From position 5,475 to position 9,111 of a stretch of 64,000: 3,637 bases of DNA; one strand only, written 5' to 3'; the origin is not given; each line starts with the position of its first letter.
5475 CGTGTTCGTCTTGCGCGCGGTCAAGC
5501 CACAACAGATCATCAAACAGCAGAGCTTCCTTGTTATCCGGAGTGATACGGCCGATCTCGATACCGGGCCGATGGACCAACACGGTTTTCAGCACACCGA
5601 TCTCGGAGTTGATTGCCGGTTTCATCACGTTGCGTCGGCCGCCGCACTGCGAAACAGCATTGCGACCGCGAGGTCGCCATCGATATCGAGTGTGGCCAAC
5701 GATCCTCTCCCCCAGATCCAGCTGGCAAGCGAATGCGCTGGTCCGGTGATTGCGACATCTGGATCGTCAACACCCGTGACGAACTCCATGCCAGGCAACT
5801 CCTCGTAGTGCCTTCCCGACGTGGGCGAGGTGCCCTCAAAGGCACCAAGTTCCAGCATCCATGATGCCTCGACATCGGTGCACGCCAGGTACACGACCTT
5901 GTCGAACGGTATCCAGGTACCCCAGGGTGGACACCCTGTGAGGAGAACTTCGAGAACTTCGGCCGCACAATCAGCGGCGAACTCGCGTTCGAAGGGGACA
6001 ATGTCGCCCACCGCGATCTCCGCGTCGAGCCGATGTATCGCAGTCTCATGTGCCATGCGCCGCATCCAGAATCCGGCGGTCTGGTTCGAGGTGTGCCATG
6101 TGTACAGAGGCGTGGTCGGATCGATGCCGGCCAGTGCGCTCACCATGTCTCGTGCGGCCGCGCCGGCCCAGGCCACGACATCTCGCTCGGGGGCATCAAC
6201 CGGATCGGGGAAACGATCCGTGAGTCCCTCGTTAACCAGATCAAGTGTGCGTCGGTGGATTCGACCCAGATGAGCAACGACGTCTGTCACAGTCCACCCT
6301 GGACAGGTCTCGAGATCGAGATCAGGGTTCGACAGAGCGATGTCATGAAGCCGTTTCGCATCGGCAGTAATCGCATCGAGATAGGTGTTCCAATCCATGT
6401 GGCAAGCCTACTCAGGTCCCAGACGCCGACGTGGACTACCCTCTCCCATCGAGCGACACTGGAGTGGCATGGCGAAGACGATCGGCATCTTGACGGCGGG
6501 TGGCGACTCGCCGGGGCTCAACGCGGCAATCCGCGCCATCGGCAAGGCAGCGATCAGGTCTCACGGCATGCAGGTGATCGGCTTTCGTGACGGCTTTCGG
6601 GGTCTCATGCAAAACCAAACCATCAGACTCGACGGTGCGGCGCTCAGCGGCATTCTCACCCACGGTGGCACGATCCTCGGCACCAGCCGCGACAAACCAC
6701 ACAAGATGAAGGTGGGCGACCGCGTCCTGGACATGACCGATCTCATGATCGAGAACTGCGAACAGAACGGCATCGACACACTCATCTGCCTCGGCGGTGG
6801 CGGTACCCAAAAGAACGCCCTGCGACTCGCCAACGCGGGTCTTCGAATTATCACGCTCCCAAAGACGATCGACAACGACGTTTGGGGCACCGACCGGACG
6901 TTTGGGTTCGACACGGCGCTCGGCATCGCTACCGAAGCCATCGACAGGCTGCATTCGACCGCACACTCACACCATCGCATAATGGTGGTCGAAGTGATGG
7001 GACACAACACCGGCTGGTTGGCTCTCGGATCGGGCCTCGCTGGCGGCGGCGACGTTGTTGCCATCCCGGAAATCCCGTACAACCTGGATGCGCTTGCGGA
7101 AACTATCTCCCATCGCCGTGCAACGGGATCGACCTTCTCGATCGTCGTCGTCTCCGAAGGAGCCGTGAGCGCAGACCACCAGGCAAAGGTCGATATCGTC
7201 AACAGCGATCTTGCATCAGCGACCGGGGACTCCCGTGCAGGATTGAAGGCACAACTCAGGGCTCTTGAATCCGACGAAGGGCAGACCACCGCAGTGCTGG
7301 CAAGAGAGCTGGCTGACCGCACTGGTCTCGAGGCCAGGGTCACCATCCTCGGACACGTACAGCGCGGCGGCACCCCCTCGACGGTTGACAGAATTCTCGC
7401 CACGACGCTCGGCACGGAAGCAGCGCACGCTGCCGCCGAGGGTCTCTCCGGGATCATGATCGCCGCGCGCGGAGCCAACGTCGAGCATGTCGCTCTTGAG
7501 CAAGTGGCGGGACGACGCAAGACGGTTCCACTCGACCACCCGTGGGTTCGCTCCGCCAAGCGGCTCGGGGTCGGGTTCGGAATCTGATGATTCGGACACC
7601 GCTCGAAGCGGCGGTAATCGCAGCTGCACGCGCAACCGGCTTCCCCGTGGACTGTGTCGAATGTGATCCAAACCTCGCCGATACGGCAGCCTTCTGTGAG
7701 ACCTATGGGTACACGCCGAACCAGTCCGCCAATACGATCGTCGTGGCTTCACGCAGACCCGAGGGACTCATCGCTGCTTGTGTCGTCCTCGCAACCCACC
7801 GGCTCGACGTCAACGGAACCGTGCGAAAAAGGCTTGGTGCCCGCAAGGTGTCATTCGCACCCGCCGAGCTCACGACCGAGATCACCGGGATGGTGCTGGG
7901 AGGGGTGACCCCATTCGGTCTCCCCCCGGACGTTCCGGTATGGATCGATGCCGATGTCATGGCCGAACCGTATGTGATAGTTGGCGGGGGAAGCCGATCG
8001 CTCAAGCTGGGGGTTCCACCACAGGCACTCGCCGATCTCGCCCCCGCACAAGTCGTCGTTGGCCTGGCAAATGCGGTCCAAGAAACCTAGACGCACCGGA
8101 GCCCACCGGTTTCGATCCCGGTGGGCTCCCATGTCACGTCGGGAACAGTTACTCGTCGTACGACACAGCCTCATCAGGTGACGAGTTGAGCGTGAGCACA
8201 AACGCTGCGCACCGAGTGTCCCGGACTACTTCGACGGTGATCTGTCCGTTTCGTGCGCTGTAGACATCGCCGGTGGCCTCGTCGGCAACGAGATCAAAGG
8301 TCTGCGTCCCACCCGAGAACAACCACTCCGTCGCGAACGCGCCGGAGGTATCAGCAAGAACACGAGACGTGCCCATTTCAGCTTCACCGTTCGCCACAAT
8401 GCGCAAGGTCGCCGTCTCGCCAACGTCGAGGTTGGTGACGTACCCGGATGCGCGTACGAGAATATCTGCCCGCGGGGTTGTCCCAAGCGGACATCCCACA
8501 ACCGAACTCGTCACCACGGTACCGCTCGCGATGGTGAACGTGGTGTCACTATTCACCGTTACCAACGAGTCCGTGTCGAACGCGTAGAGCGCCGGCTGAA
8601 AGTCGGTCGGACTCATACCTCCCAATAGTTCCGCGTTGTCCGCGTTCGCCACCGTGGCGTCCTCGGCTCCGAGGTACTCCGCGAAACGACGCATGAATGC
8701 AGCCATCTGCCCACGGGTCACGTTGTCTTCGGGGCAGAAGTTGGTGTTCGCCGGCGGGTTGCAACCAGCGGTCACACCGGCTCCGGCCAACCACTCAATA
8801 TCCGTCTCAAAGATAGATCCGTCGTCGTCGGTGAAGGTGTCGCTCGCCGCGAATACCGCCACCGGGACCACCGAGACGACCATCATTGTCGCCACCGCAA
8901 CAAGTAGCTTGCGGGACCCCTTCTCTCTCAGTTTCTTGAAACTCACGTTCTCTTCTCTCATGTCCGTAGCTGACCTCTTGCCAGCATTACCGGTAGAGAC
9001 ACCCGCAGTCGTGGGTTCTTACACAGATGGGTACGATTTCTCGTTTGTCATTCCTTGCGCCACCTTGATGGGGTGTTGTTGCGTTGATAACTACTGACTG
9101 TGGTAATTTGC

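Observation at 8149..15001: Family of four paralogous secreted proteins sharing a divergent, cysteine-containing SLH-like repeat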

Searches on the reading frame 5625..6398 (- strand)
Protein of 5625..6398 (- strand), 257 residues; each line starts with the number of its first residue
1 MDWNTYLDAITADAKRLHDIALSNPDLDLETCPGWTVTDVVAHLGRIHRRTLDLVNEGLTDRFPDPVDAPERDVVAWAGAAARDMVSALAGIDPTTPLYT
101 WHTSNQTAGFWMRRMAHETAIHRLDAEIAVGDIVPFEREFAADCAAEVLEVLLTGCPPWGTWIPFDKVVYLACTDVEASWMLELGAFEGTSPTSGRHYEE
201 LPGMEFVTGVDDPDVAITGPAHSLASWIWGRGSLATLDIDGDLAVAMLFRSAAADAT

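Call 20: search_protein_families(library=pfam, proteins=[window:5625-6398:-], max_evalue=0.001)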
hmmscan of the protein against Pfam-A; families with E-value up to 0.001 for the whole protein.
window:5625-6398:- (257 aa): 3 families
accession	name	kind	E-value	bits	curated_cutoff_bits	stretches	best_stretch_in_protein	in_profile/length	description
PF11716.13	MDMPI_N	-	8.7e-17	62.6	24.2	1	23-126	16-139/140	Mycothiol maleylpyruvate isomerase N-terminal domain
PF07398.16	MDMPI_C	-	1.6e-08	35.5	29.5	1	139-246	1-88/90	MDMPI C-terminal domain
PF12867.12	DinB_2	-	0.00042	21.2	24.8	1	33-124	28-126/128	DinB superfamily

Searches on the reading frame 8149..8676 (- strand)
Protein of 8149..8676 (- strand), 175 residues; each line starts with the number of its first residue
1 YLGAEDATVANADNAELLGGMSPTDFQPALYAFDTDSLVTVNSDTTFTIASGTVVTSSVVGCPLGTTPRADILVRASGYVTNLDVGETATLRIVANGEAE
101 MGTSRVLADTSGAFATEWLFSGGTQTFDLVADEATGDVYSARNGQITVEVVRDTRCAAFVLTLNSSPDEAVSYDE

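Call 45: search_protein_families(library=pfam, proteins=[window:8149-8661:-], max_evalue=10)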
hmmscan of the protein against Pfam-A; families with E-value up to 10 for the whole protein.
window:8149-8661:- (170 aa): 2 families
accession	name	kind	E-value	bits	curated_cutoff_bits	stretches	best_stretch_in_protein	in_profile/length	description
PF17051.10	COA2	-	0.042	14.4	27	1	26-66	6-46/86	Cytochrome C oxidase assembly factor 2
PF13265.11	DUF4056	-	0.2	11.4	23.6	1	123-156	60-93/266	Protein of unknown function (DUF4056)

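Call 76: search_solved_structures(query=window:8149-8676:-, max_evalue=10, show_alignments=2)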
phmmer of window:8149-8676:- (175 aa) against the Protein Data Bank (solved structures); distinct sequences matched with E-value up to 10: 5.
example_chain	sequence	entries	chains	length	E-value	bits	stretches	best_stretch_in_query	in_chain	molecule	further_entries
8syi_Z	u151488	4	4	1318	0.36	14.1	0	71-157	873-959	DNA-directed RNA polymerase subunit beta'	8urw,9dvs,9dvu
7pg7_D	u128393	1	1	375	0.42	13.9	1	51-115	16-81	Methyltransferase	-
3oka_A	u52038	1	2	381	0.63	13.3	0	62-132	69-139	GDP-mannose-dependent alpha-(1-6)-phosphatidylinositol monomannoside mannosyltransferase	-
3okc_A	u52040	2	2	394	0.72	13.1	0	62-132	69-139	GDP-mannose-dependent alpha-(1-6)-phosphatidylinositol monomannoside mannosyltransferase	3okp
6xtd_B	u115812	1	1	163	1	12.6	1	58-119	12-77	Secreted protein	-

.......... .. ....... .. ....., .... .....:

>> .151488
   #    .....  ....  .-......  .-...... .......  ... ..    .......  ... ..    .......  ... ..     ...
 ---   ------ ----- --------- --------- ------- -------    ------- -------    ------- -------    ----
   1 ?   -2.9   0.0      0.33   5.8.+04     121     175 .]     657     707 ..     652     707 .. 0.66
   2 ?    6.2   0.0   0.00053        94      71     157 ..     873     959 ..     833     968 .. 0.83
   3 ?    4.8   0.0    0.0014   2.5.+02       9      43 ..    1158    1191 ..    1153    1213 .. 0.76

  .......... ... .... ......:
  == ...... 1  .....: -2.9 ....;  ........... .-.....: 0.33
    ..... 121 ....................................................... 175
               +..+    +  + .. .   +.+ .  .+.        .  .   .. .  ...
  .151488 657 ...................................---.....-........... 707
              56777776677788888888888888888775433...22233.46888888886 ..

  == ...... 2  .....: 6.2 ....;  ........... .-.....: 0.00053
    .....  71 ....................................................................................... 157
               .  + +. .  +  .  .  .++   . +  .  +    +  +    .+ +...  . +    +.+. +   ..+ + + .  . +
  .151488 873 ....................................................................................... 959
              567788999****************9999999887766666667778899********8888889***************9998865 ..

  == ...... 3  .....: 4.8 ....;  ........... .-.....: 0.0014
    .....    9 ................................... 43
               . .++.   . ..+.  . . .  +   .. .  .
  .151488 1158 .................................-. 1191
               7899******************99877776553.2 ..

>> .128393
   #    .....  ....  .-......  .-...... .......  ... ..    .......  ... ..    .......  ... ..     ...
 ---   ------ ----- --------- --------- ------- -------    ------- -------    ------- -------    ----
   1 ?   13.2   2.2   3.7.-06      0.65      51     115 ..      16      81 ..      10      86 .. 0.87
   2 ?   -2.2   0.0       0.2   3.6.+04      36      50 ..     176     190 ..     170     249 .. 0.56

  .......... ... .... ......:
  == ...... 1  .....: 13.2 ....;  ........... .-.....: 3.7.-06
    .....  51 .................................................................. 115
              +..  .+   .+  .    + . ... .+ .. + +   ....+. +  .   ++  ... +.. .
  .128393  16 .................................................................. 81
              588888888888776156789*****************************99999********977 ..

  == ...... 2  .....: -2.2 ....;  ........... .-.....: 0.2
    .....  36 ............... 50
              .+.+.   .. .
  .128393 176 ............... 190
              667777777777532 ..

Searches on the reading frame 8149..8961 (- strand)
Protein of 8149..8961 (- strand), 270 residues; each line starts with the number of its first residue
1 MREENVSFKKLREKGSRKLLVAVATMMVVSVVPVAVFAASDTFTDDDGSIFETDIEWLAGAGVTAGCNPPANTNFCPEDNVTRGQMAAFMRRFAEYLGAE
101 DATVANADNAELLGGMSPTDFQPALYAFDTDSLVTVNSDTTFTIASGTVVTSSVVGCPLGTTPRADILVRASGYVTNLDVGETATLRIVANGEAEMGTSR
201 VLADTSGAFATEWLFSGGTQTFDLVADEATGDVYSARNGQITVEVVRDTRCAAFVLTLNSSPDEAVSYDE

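Call 3: search_protein_families(library=pfam, proteins=[window:8149-8961:-], max_evalue=1)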
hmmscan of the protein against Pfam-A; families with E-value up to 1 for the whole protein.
window:8149-8961:- (270 aa): 2 families
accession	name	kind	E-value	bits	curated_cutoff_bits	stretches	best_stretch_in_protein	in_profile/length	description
PF00395.25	SLH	-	0.00023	21.5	20.8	1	43-87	2-44/44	S-layer homology domain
PF17051.10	COA2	-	0.0026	18.2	27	1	126-166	6-46/86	Cytochrome C oxidase assembly factor 2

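Call 4: search_protein_families(library=ncbifam, proteins=[window:8149-8961:-], max_evalue=1)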
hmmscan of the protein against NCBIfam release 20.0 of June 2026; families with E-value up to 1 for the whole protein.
window:8149-8961:- (270 aa): 2 families
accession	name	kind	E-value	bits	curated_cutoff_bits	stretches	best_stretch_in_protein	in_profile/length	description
NF033190.2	inl_like_NEAT_1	exception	0.0039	15.5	1275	1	41-104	641-701/754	NEAT domain-containing leucine-rich repeat protein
NF005402.0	PRK06949.1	equivalog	0.0087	15.3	358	1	171-231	58-120/260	SDR family oxidoreductase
